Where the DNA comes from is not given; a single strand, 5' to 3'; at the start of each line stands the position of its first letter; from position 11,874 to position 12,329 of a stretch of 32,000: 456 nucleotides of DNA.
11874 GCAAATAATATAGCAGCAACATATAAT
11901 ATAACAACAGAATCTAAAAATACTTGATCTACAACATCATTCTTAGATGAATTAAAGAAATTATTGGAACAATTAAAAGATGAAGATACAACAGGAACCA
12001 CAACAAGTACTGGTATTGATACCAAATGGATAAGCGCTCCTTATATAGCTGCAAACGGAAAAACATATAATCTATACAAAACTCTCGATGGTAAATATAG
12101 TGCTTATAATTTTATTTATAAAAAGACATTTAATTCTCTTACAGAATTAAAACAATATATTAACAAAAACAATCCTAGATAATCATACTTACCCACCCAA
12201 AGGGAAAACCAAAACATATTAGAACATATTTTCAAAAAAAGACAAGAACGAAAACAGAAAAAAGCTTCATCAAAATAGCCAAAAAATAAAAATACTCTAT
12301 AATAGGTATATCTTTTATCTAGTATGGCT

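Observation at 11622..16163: Unassigned ~45-aa C-terminal NGKTY.............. module preceded by a shared TPxxFxF beta-domain: candidate envelope-anchoring or sorting signal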

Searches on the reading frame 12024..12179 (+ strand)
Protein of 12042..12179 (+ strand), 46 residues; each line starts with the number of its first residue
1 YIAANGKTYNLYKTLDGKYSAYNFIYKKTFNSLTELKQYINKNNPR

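Call 7: search_protein_families(library=pfam, max_evalue=1, proteins=[window:12042-12179:+])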
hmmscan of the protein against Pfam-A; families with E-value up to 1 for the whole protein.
seq(46 aa): 0 families

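Call 10: find_homologous_proteins(query=A1, max_evalue=0.01)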
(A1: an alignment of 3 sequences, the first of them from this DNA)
Query A1 (3 sequences) (52 aa, profile of the alignment): 1 proteins with E <= 0.01 among 2 candidates.
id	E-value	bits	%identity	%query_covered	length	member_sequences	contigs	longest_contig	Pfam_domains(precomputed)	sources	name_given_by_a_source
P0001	2.4e-26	109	57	94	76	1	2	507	-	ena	-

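Call 17: find_encoding_contigs(protein=P0001, flank=10000)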
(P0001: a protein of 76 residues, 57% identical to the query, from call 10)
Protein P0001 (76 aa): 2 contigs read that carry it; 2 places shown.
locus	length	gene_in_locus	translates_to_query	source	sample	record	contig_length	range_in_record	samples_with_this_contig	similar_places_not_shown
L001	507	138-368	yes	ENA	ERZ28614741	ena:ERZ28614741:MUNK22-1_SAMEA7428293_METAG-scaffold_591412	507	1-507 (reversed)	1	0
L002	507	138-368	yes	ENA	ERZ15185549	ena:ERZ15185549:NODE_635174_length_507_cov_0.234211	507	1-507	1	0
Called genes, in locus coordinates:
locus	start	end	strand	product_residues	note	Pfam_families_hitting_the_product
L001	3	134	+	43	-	?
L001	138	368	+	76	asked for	-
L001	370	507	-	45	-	?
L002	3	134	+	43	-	?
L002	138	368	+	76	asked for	-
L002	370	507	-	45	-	?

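Call 18: find_related_loci(query=A2, collection=genome_contigs, flank=10000)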
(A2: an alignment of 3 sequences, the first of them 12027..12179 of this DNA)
Query A2 (51 aa) in genome_contigs; peptide patterns used: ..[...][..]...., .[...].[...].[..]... (x = any residue, [..] = any of these).
509 stretches matched a pattern; 5 encode a relative of the query (tblastn E <= 1e-3); 4 distinct loci.
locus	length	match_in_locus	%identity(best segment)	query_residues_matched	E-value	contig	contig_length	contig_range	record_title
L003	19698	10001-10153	80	1-51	3e-25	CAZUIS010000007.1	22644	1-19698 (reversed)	MAG TPA_asm: uncultured Candidatus Peribacteria bacterium isolate SRP294416_co1_476 genome assembly, contig: NODE_4367_l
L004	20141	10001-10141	57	3-49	3e-13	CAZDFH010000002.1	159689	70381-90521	MAG TPA_asm: uncultured Candidatus Peribacteria bacterium isolate SRP284006_co1_571 genome assembly, contig: NODE_70_len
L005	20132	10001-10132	49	6-50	4e-8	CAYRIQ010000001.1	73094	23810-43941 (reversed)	MAG TPA_asm: uncultured Candidatus Peribacteria bacterium isolate binchicken_co113_51 genome assembly, contig: NODE_382_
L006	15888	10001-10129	50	6-49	5e-9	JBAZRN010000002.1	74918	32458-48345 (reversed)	MAG: Candidatus Absconditabacterales bacterium isolate SO_2017_GW1_149 NODE_2035_length_74918_cov_1.171023_OW334_2017, w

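Call 23: search_protein_representatives(alignment_id=A2)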
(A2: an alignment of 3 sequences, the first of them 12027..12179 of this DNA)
Query: 3 sequences, 53 profile positions. Proteins with E-value up to 0.001 (for the whole library): 127; up to 1e-10: 88; up to 1e-30: 1. The best 127 are listed.
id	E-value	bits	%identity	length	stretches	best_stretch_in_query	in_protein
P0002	2.3e-32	126.7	-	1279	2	1-53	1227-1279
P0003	8.2e-27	109.0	-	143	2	2-52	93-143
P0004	2.5e-26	107.4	-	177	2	2-52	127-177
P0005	4.3e-26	106.7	-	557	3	7-53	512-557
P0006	1.0e-25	105.5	-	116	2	2-50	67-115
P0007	1.6e-24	101.7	-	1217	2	2-50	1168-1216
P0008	2.1e-24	101.3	-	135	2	1-53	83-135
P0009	4.7e-24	100.1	-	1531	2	2-52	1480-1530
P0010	5.7e-24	99.9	-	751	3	7-50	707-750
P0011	6.0e-24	99.8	-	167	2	2-52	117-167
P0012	8.1e-24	99.4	-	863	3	7-50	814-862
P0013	1.4e-23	98.7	-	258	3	9-52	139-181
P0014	1.4e-23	98.7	-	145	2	4-52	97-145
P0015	5.5e-23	96.7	-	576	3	7-52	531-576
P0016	5.9e-23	96.6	-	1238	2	1-52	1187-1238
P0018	1.8e-22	95.1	-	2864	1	2-52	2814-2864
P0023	1.1e-21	92.5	-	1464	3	6-53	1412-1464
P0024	2.1e-21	91.6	-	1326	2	1-52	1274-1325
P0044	6.6e-17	77.3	-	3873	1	1-52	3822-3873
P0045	1.2e-16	76.4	-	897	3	7-52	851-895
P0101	3.5e-09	52.5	-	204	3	4-51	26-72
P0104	1.0e-07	47.9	-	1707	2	7-51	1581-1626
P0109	1.1e-06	44.5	-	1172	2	4-51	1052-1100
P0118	1.7e-05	40.7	-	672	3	7-51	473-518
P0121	1.2e-04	38.0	-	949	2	2-50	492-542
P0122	1.8e-04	37.4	-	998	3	2-51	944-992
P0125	6.4e-04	35.7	-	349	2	3-51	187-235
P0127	7.8e-04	35.4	-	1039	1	8-51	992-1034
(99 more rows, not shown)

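Call 28: search_protein_families(library=pfam, max_evalue=0.01, proteins=[P0121, P0125, P0045, P0024])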
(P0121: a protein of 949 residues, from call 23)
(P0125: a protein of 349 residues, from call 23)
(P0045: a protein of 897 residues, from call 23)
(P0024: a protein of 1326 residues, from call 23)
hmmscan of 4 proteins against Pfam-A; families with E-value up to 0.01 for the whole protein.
P0121 (949 aa): 0 families

P0125 (349 aa): 0 families

P0045 (897 aa): 0 families

P0024 (1326 aa): 4 families
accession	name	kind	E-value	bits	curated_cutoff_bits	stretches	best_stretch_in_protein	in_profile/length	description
PF19077.6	Big_13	-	3.2e-07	31.2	27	1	590-678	9-102/102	Bacterial Ig-like domain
PF07495.19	Y_Y_Y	-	9.3e-05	22.7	26.6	0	994-1014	36-56/65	Y_Y_Y domain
PF20164.4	GspA_SrpA_N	-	0.0017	19.2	27.4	0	612-673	50-109/117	GspA/SrpA SigLec-like domain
PF13750.12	Big_3_3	-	0.0029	17.7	27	0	641-683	5-48/157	Bacterial Ig-like domain (group 3)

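Call 47: list_cluster_members(proteins=[P0002, P0018, P0044, P0024, P0045, P0121, P0125, P0118, P0127, P0122])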
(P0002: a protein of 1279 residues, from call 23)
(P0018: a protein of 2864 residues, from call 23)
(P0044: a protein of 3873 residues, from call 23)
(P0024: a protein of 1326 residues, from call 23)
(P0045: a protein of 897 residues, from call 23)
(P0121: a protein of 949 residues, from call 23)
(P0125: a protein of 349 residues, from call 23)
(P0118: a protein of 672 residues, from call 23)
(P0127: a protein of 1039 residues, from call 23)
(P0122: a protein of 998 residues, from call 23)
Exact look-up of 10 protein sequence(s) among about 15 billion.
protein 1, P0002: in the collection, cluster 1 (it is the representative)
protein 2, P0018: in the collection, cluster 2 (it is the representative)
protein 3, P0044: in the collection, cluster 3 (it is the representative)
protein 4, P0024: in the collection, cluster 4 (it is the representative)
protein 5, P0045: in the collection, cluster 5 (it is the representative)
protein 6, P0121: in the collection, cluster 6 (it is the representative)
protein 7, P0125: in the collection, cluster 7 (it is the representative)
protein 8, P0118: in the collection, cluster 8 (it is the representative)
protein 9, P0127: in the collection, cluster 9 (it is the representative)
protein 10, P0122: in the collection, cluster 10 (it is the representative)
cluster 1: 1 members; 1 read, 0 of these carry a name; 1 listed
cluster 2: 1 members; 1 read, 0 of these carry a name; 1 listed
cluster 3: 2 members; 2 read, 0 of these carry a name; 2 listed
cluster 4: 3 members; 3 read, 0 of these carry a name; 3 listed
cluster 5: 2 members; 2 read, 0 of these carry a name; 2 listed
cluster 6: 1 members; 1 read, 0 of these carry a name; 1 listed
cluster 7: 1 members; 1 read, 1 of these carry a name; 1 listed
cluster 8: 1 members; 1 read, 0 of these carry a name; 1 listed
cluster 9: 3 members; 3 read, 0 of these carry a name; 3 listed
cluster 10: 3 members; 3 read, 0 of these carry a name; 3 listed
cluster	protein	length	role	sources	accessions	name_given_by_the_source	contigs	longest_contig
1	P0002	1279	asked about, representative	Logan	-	-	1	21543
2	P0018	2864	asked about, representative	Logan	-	-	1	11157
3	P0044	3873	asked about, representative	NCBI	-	-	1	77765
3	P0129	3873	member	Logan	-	-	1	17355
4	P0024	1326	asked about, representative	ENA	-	-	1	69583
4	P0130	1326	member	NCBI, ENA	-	-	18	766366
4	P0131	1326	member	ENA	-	-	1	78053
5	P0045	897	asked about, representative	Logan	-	-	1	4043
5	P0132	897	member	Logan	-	-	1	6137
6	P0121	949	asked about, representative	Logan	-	-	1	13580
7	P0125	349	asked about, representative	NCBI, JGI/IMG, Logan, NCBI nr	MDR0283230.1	MAG: hypothetical protein LBI53_08355 [Candidatus Peribacteria bacterium] | hypothetical protein | hypothetical protein [Candidatus Peribacteria bacterium]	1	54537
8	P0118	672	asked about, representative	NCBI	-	-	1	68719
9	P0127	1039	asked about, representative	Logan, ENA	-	-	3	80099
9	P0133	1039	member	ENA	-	-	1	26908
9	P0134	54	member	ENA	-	-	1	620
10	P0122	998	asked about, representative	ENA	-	-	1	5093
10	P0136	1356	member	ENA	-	-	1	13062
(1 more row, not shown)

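Call 48: find_encoding_contigs(protein=P0121, flank=10000, max_places=2)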
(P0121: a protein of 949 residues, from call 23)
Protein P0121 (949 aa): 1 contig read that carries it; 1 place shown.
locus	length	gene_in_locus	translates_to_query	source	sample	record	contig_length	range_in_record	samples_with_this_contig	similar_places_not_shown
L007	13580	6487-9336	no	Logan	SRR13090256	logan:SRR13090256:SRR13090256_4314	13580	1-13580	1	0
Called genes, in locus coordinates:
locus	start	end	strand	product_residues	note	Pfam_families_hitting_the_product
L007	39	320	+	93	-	-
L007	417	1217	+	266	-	-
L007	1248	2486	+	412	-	-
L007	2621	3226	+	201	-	-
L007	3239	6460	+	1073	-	-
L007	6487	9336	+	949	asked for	-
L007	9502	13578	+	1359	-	?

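Call 72: search_protein_families(library=pfam, max_evalue=0.001, proteins=[P0127, P0122, P0118, P0104, P0109, P0023, P0101, P0136])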
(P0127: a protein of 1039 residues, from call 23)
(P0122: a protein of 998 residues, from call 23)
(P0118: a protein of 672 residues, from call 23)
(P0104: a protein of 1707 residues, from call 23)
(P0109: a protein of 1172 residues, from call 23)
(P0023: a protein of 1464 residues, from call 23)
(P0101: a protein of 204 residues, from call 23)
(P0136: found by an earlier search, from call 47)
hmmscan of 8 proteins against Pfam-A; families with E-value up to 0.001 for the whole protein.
P0127 (1039 aa): 1 family
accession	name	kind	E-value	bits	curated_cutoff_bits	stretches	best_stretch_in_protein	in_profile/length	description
PF09479.16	Flg_new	-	3.8e-10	40.2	27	2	632-696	2-64/65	Listeria-Bacteroides repeat domain (List_Bact_rpt)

P0122 (998 aa): 6 families
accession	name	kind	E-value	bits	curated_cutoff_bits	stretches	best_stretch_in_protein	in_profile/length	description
PF09479.16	Flg_new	-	6.4e-26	90.7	27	2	523-587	1-65/65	Listeria-Bacteroides repeat domain (List_Bact_rpt)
PF13855.12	LRR_8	-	4.2e-22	78.1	27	2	166-225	2-61/61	Leucine rich repeat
PF12799.13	LRR_4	-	3.3e-12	46.7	27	3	140-182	1-41/44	Leucine Rich repeats (2 copies)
PF14580.12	LRR_9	-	2e-06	27.9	30.5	0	114-227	15-127/175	Leucine-rich repeat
PF00560.39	LRR_1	-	3e-05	23.7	20.6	0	214-234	1-22/23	Leucine Rich Repeat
PF23952.1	LRR_EndoS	-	5.3e-05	23.9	27.9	1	116-199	33-116/116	Endo-beta-N-acetylglucosaminidase EndoS LRR domain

P0118 (672 aa): 0 families

P0104 (1707 aa): 1 family
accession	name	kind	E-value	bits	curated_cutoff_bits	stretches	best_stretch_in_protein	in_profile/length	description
PF13229.12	Beta_helix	-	4.1e-09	36.7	25.9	1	182-327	2-151/158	Right handed beta helix region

P0109 (1172 aa): 0 families

P0023 (1464 aa): 1 family
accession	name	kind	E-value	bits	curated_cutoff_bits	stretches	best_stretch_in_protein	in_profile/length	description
PF17963.7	Big_9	-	3e-05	25.3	23.6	1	867-961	1-88/89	Bacterial Ig domain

P0101 (204 aa): 0 families

P0136 (1356 aa): 5 families
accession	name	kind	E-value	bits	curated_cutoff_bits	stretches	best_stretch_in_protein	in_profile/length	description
PF09479.16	Flg_new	-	1e-24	86.8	27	2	881-945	1-65/65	Listeria-Bacteroides repeat domain (List_Bact_rpt)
PF13855.12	LRR_8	-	1.1e-20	73.5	27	2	524-583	2-61/61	Leucine rich repeat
PF12799.13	LRR_4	-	7.5e-13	48.7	27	2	498-540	1-41/44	Leucine Rich repeats (2 copies)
PF14580.12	LRR_9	-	7.7e-06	26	30.5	0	497-585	41-127/175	Leucine-rich repeat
PF00560.39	LRR_1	-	0.00031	20.7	20.6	0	572-592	1-22/23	Leucine Rich Repeat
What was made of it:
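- Closest known: GW modules of Listeria InlB/Ami and the internalin architecture. Same: P0122 and P0136 have LRR + Listeria-Bacteroides repeats followed by this module in the same terminal slot (call 72).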

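Call 81: find_related_loci(query=A2, collection=viral_contigs, flank=10000)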
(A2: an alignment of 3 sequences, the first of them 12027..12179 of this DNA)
Query A2 (51 aa) in viral_contigs; peptide patterns used: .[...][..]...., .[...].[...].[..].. (x = any residue, [..] = any of these).
597 stretches matched a pattern, but none encodes a relative of the query by tblastn (E <= 1e-3).

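Call 85: find_encoding_contigs(protein=P0127, flank=10000, max_places=1)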
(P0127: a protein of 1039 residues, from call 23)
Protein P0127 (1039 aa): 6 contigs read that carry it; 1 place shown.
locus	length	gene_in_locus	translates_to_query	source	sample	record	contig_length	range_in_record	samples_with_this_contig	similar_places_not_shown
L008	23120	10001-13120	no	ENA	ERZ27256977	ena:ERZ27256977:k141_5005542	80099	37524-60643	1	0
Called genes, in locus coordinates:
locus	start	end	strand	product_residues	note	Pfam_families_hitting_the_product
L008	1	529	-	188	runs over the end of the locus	-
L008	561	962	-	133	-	PF04020:Phage_holin_4_2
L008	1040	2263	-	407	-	PF12705:PDDEXK_1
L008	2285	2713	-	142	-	PF01592:NifU_N (weak)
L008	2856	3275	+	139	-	-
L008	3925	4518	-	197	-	-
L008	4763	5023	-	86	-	-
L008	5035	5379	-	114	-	-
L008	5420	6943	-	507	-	-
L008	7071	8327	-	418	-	PF03952:Enolase_N, PF00113:Enolase_C, PF07476:MAAL_C (faint)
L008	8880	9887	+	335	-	PF20903:SPL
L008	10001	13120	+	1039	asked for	PF09479:Flg_new (weak)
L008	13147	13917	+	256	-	-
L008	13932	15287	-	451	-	PF00772:DnaB, PF13481:AAA_25, PF03796:DnaB_C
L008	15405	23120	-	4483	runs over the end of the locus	-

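Call 86: find_encoding_contigs(protein=P0024, flank=10000, max_places=1)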
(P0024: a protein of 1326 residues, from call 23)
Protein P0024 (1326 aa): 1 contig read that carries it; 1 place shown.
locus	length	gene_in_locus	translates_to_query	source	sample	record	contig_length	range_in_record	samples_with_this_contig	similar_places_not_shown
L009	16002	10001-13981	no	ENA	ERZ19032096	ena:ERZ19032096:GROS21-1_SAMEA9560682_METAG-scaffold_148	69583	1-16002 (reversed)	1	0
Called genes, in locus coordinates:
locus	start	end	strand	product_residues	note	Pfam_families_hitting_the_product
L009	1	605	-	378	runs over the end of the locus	-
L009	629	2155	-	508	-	PF01471:PG_binding_1 (weak)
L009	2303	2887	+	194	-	PF00574:CLP_protease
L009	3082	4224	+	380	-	-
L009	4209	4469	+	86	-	PF02637:GatB_Yqey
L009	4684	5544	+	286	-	-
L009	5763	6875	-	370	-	PF02683:DsbD_TM (faint)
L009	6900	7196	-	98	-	-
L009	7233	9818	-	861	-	-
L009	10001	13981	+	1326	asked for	PF19077:Big_13 (faint)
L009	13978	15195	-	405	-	-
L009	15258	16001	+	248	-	?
